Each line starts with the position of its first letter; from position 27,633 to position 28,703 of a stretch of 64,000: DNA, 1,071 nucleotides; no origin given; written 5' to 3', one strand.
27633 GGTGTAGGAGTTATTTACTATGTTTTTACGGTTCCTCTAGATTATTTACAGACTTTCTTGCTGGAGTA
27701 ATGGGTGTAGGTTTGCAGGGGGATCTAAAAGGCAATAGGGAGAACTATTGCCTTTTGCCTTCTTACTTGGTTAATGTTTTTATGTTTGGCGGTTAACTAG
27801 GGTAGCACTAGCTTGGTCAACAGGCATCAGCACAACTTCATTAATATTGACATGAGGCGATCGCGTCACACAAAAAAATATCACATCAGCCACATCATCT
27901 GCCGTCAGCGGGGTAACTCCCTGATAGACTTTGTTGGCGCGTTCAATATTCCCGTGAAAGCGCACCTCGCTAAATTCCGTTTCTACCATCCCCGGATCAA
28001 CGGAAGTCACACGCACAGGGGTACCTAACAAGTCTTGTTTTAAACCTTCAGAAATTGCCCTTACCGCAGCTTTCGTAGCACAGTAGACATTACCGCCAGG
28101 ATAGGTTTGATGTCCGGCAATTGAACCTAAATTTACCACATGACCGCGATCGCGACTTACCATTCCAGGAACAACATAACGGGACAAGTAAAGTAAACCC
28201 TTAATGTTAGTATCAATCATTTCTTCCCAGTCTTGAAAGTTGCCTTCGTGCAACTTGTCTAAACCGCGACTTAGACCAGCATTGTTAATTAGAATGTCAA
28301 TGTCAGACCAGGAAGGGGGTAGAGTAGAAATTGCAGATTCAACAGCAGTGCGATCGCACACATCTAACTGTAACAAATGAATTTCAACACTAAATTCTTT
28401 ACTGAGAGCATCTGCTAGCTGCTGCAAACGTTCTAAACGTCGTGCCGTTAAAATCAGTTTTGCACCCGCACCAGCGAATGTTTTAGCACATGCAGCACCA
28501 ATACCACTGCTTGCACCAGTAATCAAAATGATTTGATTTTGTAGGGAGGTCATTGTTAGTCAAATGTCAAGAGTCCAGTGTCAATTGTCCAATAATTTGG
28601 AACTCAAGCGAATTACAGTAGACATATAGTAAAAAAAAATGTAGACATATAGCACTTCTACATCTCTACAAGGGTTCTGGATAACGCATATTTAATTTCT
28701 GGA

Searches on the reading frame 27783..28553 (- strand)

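Call 73: search_protein_families(library=pfam, proteins=[window:27783-28553:-], max_evalue=0.01)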
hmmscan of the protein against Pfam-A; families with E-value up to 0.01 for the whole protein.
window:27783-28553:- (257 aa): 6 families
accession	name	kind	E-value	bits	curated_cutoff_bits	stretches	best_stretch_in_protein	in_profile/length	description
PF00106.31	adh_short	-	7.3e-54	182.7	26.6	1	7-196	1-188/195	short chain dehydrogenase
PF13561.12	adh_short_C2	-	1e-39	137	27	1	13-228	1-216/236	Enoyl-(Acyl carrier protein) reductase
PF08659.16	KR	-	2e-15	57.6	22.6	1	9-174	3-166/180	KR domain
PF01370.27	Epimerase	-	6.7e-06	26.1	20.9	1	9-144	1-115/240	NAD dependent epimerase/dehydratase family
PF23441.1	SDR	-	0.00038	20.4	27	1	4-198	5-202/258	SDR-like rossmann domain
PF16363.11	GDP_Man_Dehyd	-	0.0069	16.3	27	1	10-79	1-75/332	GDP-mannose 4,6 dehydratase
